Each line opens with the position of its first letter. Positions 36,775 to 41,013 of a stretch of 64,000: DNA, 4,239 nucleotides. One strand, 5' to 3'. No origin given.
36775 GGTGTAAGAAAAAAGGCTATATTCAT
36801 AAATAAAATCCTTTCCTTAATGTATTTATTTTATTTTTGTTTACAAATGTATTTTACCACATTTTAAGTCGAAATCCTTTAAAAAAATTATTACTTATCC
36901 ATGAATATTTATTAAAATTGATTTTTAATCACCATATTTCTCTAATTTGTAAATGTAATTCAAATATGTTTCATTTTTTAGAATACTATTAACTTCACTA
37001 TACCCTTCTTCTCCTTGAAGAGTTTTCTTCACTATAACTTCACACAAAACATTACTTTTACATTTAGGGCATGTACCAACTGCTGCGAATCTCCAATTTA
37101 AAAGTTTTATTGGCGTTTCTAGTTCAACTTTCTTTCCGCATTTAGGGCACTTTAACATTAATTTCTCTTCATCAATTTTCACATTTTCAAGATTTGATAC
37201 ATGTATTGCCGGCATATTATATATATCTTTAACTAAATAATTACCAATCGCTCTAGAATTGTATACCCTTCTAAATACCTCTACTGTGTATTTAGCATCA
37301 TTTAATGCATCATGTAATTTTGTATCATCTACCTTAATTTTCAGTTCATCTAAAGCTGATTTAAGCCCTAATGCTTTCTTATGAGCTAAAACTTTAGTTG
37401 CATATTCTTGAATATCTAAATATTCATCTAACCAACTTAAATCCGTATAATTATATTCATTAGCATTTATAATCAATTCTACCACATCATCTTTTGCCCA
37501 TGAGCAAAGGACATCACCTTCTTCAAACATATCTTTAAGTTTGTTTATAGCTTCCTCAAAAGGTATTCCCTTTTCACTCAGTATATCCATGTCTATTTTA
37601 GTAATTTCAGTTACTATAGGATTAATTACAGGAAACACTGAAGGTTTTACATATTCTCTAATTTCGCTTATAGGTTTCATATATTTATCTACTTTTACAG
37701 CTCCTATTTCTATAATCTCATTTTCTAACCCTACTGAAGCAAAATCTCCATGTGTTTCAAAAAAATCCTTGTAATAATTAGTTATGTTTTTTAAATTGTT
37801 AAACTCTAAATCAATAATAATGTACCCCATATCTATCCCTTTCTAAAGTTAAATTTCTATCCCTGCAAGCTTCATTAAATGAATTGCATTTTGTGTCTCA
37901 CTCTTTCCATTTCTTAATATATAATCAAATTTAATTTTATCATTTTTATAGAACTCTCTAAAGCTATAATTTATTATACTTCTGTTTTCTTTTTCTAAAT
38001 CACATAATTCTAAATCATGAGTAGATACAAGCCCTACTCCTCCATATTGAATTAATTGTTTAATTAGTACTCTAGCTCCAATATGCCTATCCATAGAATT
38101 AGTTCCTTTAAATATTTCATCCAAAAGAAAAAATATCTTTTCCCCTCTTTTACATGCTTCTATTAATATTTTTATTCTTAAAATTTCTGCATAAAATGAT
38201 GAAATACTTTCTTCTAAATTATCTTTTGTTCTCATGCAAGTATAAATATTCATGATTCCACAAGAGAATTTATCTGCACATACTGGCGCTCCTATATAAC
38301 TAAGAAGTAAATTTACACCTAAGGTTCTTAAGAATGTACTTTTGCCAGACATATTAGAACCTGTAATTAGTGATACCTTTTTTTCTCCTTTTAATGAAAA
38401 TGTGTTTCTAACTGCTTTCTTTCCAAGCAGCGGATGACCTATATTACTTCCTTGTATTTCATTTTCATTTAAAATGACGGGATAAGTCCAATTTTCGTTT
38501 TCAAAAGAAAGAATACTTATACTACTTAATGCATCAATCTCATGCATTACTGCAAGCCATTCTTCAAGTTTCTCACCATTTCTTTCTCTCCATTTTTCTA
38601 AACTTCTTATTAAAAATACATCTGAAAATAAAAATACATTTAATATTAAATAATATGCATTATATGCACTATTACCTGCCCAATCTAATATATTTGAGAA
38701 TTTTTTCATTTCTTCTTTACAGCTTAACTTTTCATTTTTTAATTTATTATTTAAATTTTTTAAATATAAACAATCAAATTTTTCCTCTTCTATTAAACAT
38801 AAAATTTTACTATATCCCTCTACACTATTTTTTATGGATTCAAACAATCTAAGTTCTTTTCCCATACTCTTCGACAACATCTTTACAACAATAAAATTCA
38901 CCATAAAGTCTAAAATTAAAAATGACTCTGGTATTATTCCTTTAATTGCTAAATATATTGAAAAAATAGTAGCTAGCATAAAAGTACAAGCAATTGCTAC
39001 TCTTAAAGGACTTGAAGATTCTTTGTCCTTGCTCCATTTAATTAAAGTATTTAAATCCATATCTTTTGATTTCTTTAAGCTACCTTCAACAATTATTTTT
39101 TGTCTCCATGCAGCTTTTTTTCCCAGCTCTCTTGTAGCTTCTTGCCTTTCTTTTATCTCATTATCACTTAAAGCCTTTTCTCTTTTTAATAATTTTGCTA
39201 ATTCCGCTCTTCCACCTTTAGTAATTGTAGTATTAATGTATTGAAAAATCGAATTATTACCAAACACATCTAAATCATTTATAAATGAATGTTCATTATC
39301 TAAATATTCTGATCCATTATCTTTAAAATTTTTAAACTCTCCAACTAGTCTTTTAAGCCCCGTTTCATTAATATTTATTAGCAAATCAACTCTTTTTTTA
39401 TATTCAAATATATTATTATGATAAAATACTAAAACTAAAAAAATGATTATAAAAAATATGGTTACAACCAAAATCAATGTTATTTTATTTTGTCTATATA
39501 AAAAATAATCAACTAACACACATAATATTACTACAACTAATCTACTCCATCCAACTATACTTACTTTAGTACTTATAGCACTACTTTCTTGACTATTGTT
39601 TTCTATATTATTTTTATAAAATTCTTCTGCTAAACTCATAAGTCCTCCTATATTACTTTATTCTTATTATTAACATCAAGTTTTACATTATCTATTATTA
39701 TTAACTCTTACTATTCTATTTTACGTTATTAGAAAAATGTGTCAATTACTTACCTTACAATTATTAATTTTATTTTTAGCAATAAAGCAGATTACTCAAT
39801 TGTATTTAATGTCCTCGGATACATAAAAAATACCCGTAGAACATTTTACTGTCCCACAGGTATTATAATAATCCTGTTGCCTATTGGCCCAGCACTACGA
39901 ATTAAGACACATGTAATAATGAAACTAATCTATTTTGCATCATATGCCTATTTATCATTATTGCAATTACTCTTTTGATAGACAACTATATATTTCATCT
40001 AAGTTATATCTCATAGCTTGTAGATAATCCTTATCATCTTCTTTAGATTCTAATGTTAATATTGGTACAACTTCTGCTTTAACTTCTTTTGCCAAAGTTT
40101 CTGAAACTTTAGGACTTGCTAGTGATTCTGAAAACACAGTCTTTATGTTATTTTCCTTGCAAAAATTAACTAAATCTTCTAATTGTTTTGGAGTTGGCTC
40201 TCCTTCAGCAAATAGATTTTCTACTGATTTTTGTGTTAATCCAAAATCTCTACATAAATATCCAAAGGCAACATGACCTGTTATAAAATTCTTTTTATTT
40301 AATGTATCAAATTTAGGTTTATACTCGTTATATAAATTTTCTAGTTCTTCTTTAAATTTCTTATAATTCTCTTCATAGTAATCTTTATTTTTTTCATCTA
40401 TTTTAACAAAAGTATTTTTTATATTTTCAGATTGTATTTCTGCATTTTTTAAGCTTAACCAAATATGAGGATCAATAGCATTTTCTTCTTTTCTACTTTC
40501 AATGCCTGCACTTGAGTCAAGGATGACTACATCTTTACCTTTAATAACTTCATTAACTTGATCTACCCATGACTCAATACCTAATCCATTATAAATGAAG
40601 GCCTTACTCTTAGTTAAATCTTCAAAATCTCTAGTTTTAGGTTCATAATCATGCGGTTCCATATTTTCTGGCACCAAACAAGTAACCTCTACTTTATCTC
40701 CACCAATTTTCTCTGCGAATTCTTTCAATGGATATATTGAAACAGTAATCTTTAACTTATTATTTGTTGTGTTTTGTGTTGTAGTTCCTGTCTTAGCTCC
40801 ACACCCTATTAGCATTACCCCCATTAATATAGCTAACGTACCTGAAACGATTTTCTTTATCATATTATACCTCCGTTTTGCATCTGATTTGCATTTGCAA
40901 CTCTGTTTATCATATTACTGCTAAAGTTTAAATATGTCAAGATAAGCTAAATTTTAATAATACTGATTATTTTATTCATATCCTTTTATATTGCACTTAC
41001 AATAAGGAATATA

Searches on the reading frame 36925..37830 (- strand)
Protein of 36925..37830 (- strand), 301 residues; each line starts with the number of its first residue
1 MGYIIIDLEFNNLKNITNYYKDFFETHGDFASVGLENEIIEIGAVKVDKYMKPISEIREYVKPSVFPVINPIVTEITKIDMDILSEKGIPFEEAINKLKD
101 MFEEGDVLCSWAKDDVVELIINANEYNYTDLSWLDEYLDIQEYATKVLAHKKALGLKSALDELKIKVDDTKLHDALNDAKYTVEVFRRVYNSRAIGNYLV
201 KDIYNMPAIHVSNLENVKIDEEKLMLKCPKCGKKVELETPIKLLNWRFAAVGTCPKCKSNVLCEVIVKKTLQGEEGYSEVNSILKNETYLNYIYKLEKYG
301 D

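Call 14: search_protein_families(library=pfam, proteins=[window:36925-37830:-], max_evalue=0.0001)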
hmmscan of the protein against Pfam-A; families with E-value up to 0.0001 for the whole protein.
window:36925-37830:- (301 aa): 2 families
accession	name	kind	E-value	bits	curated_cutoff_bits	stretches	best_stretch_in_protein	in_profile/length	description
PF00929.31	RNase_T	-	1.2e-17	65.4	24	1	4-186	1-164/164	Exonuclease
PF21762.3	DEDDh_C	-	3.6e-05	24.4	27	1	122-187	123-186/188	DNA polymerase III subunit epsilon-like, C-terminal domain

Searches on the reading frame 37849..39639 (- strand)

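Call 14: search_protein_families(library=pfam, proteins=[window:37849-39639:-], max_evalue=0.0001)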
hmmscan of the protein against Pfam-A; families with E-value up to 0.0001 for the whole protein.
window:37849-39639:- (596 aa): 1 family
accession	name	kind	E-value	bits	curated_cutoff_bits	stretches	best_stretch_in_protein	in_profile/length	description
PF00488.27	MutS_V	-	2.5e-27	96.5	30.2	1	424-594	2-172/188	MutS domain V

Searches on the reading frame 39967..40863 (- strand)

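Call 14: search_protein_families(library=pfam, proteins=[window:39967-40863:-], max_evalue=0.0001)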
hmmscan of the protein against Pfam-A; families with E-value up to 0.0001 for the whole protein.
window:39967-40863:- (298 aa): 1 family
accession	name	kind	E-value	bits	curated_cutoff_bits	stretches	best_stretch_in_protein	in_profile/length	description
PF01297.22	ZnuA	-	3.8e-81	272.8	29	1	39-294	1-263/263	Zinc-uptake complex component A periplasmic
